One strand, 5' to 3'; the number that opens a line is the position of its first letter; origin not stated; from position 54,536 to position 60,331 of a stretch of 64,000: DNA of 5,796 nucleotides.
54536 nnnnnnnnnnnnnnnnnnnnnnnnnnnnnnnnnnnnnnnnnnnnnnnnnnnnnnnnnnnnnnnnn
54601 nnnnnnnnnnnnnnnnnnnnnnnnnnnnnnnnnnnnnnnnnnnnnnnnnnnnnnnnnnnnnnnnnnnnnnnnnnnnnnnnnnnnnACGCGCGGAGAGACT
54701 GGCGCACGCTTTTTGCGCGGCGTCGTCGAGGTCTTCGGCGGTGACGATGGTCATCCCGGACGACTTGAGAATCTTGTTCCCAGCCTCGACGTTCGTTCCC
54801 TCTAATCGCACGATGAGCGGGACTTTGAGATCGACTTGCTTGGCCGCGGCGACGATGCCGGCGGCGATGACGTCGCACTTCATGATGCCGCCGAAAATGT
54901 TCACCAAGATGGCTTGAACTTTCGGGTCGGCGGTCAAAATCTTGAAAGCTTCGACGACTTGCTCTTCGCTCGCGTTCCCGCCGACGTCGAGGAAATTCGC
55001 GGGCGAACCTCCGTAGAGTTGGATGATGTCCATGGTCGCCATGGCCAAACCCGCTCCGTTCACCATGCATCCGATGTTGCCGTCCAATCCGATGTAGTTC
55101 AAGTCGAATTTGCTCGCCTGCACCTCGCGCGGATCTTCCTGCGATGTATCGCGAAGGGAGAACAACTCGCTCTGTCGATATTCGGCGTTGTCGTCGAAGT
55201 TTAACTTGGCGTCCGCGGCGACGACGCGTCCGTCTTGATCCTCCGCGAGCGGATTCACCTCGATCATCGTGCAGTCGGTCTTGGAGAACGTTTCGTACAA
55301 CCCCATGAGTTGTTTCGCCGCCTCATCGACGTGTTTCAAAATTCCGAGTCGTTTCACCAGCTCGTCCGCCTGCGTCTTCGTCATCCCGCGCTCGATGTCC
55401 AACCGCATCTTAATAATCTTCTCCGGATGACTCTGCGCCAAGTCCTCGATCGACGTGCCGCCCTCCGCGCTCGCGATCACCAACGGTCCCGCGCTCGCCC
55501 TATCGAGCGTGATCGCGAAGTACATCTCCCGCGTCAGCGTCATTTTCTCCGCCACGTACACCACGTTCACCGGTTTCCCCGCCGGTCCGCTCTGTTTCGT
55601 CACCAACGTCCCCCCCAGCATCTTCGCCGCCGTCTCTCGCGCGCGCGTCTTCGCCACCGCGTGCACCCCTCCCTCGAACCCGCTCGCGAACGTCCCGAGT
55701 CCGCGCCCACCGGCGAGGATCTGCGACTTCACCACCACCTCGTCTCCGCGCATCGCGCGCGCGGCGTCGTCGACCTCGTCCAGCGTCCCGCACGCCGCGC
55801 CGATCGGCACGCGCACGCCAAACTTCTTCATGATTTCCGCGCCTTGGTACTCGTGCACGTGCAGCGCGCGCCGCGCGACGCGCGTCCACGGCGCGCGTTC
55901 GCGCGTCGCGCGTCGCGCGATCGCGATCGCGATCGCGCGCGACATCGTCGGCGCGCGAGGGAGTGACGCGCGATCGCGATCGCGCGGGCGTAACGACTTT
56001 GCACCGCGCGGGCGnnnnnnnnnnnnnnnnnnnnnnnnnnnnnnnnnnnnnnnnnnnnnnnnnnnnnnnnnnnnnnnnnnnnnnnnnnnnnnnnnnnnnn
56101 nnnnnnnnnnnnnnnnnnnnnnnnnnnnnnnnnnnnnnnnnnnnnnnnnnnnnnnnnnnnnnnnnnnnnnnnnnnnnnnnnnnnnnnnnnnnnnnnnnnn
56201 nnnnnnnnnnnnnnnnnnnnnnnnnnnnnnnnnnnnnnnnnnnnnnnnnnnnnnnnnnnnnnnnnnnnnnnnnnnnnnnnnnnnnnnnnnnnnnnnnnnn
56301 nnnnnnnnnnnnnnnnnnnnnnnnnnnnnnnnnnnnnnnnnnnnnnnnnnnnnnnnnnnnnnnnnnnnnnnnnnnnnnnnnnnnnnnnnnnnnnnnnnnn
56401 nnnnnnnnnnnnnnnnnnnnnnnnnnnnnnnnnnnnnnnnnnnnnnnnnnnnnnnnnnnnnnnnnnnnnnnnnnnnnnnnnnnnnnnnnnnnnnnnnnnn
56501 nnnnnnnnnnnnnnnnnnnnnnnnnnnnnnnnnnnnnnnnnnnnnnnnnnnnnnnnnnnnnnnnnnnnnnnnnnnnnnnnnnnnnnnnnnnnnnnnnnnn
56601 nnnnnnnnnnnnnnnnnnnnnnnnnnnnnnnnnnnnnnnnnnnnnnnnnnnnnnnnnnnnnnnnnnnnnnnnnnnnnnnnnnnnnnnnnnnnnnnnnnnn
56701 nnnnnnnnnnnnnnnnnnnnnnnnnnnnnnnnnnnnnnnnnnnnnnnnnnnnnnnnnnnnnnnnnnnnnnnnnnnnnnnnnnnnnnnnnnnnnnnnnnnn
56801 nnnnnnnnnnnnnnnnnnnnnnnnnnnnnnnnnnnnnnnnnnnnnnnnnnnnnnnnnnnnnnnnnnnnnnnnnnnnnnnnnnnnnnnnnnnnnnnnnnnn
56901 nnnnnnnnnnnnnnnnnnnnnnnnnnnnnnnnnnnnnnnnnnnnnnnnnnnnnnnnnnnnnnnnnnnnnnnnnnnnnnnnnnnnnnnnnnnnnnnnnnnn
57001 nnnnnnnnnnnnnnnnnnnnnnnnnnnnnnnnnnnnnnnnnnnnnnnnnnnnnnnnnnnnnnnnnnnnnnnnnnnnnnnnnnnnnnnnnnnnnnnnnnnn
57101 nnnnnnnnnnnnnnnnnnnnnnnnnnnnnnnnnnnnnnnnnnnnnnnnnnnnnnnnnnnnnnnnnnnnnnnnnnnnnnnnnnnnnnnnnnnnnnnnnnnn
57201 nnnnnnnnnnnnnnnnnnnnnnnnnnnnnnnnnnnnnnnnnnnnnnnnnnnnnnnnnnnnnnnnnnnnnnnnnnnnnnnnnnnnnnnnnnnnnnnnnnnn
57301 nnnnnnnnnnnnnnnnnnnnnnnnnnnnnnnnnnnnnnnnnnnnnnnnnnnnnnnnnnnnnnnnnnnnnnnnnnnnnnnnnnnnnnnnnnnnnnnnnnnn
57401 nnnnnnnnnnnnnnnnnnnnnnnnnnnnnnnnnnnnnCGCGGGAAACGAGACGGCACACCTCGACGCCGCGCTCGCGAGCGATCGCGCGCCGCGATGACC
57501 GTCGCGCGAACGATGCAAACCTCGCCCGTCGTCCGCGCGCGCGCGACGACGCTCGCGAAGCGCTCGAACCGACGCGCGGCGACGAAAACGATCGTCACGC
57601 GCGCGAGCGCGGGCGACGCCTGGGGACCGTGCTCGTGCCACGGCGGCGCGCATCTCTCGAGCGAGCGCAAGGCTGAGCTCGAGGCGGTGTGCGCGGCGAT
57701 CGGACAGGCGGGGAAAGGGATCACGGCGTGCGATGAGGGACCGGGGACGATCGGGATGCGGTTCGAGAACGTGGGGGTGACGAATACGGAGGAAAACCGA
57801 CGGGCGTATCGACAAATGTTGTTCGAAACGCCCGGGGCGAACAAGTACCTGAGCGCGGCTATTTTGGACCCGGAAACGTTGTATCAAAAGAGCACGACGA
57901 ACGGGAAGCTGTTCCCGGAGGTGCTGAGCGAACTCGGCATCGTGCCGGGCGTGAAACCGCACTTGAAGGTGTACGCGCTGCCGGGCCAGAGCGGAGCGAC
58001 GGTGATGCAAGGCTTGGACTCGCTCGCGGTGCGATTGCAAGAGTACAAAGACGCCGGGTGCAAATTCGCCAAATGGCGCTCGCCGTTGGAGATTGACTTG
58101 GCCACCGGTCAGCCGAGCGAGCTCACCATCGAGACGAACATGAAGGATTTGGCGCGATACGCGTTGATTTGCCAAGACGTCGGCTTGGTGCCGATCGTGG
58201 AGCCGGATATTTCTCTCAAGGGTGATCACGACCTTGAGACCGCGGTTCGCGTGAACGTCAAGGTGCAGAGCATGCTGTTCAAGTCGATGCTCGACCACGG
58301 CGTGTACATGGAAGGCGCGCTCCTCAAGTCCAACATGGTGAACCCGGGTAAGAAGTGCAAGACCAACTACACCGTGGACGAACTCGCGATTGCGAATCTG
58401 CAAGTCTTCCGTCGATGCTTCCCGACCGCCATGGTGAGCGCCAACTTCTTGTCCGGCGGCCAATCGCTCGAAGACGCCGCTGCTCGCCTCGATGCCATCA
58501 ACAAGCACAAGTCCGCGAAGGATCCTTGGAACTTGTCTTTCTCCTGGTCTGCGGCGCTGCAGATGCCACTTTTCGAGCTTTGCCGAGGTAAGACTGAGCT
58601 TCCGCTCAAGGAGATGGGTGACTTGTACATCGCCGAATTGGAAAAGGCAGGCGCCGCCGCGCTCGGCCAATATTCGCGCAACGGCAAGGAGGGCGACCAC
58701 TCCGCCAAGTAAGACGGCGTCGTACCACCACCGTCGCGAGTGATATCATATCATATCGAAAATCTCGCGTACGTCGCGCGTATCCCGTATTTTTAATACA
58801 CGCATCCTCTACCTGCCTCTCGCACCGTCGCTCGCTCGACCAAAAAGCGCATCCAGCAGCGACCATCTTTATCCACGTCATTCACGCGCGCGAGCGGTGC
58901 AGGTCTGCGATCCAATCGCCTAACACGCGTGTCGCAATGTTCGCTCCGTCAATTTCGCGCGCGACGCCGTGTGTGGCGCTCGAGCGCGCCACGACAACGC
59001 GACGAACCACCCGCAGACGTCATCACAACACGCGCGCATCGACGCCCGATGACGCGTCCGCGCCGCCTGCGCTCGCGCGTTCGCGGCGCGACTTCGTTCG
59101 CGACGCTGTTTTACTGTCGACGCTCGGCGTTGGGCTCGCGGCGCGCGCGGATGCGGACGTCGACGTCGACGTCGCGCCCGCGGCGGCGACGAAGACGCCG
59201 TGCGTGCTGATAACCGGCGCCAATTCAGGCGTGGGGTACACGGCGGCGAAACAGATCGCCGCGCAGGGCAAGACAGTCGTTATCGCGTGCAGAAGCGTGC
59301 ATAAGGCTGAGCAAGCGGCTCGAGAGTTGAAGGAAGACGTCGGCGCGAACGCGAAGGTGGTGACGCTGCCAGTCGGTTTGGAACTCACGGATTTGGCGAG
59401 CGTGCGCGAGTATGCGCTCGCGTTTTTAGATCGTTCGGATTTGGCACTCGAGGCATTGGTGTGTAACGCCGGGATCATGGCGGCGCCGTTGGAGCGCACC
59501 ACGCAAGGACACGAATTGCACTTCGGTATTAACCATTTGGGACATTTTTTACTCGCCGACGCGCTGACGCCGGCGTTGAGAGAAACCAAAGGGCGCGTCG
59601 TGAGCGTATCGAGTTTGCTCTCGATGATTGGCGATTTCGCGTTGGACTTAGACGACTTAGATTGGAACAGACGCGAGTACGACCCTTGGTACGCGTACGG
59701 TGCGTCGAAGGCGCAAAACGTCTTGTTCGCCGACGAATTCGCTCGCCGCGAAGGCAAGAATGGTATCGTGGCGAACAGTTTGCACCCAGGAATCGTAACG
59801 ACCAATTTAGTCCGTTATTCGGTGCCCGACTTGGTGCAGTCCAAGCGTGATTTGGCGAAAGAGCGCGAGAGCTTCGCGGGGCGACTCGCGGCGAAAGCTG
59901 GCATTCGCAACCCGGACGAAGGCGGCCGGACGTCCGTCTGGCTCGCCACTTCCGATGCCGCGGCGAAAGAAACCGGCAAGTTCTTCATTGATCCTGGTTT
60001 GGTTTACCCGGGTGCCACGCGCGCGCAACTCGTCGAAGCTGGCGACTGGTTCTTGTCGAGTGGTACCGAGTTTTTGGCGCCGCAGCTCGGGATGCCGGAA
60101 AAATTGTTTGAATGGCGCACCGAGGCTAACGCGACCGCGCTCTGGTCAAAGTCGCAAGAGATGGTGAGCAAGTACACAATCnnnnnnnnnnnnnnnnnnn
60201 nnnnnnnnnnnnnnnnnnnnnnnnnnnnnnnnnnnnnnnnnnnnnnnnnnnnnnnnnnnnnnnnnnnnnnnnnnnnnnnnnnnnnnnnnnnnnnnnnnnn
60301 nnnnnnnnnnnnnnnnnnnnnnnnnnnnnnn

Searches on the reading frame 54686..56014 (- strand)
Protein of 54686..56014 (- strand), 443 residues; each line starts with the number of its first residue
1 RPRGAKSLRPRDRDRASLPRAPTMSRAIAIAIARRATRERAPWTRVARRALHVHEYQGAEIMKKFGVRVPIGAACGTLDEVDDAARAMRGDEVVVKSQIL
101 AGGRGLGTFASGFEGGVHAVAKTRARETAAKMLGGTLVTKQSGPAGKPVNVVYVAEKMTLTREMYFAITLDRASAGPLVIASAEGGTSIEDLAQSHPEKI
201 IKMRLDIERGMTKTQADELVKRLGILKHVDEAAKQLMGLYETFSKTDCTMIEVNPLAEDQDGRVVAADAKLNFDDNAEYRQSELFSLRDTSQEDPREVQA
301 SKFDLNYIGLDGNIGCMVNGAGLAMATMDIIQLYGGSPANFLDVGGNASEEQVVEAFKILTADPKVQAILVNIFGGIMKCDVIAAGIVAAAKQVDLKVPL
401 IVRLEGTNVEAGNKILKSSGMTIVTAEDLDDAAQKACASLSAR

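Call 38: search_protein_families(library=pfam, proteins=[window:54686-56014:-], max_evalue=0.001)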
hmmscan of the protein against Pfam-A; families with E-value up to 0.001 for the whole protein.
window:54686-56014:- (443 aa): 3 families
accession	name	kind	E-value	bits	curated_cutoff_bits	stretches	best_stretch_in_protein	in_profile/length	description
PF08442.15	ATP-grasp_2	-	3.6e-64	216.5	29.5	1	53-257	2-201/202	ATP-grasp domain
PF00549.24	Ligase_CoA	-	8.9e-35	120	24.5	1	317-436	1-127/128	CoA-ligase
PF24948.1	Citrate_synth_N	-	8.5e-09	35.5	83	1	161-282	115-229/232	ATP-citrate synthase ATP-grasp domain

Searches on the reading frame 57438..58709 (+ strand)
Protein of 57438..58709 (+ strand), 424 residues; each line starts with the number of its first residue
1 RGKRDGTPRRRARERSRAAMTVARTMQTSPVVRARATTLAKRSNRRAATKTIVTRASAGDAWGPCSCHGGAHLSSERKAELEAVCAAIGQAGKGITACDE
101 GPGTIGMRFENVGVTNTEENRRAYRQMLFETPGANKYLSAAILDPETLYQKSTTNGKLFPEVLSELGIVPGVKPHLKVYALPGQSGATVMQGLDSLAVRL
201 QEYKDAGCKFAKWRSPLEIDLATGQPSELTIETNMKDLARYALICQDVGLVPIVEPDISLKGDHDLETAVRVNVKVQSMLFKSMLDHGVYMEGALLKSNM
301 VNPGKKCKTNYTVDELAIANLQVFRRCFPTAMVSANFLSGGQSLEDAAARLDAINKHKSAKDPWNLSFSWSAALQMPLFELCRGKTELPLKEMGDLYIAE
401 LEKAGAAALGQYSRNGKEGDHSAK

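Call 38: search_protein_families(library=pfam, proteins=[window:57438-58709:+], max_evalue=0.001)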
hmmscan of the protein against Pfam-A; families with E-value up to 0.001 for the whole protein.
window:57438-58709:+ (424 aa): 1 family
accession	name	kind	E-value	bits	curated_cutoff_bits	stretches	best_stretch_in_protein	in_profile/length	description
PF00274.25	Glycolytic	-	3.7e-105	352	22.2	1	80-419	1-336/349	Fructose-bisphosphate aldolase class-I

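Call 60: find_homologous_proteins(query=window:57600-58709:+, max_evalue=1e-120)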
Query window:57600-58709:+ (370 aa): 381 proteins with E <= 1e-120 among 8000 candidates; the best 120 are listed.
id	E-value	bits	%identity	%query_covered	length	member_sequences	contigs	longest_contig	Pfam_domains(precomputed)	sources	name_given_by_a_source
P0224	1.3e-238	809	96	99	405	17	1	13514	PF00274.26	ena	-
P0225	9.8e-236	800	95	100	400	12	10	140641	PF00274.26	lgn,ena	-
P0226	2.5e-235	798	94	100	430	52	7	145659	PF00274.26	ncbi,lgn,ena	-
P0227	1.5e-229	779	93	98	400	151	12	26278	PF00274.26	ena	-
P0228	1.5e-229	779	93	98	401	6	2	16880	PF00274.26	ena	-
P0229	5.1e-229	778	92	99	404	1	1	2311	PF00274.26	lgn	-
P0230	3.0e-216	736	87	99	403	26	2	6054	PF00274.26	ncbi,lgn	-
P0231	1.3e-206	704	82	99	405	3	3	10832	PF00274.26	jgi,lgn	-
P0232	8.7e-205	698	83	98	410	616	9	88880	PF00274.26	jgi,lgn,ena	jgi:fructose-bisphosphate aldolase class I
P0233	1.3e-199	681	80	100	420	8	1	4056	PF00274.26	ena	-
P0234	2.2e-188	644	80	97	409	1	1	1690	PF00274.26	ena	-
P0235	2.9e-188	643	79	98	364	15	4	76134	PF00274.26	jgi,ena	-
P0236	5.5e-188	643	78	100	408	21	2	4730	PF00274.26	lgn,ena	-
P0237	1.1e-186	638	79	98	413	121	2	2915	PF00274.26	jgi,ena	jgi:fructose-bisphosphate aldolase class I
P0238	1.3e-185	635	96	78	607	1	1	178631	PF00274.26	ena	-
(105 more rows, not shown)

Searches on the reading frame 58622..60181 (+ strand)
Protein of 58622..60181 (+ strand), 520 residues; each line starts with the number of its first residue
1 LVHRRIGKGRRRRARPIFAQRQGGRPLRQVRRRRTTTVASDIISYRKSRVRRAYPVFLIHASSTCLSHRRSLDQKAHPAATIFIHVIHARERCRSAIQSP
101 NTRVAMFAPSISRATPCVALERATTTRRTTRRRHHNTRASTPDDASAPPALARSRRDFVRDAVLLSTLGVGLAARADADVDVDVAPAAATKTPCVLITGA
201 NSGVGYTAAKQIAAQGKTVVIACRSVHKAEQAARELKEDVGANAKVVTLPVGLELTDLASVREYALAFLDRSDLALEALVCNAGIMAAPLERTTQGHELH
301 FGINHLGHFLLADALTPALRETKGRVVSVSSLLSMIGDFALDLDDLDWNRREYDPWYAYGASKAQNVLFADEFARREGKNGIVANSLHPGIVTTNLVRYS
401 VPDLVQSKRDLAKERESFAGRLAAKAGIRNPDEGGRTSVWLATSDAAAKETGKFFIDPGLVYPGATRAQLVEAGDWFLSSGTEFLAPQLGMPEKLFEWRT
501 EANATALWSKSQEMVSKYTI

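Call 38: search_protein_families(library=pfam, proteins=[window:58622-60181:+], max_evalue=0.001)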
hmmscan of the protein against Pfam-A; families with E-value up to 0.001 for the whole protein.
window:58622-60181:+ (520 aa): 2 families
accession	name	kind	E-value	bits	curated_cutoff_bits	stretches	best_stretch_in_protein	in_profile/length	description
PF00106.31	adh_short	-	1.3e-24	87.2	26.6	2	194-335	2-140/195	short chain dehydrogenase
PF13561.12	adh_short_C2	-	2.6e-16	60.4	27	1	199-456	1-231/236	Enoyl-(Acyl carrier protein) reductase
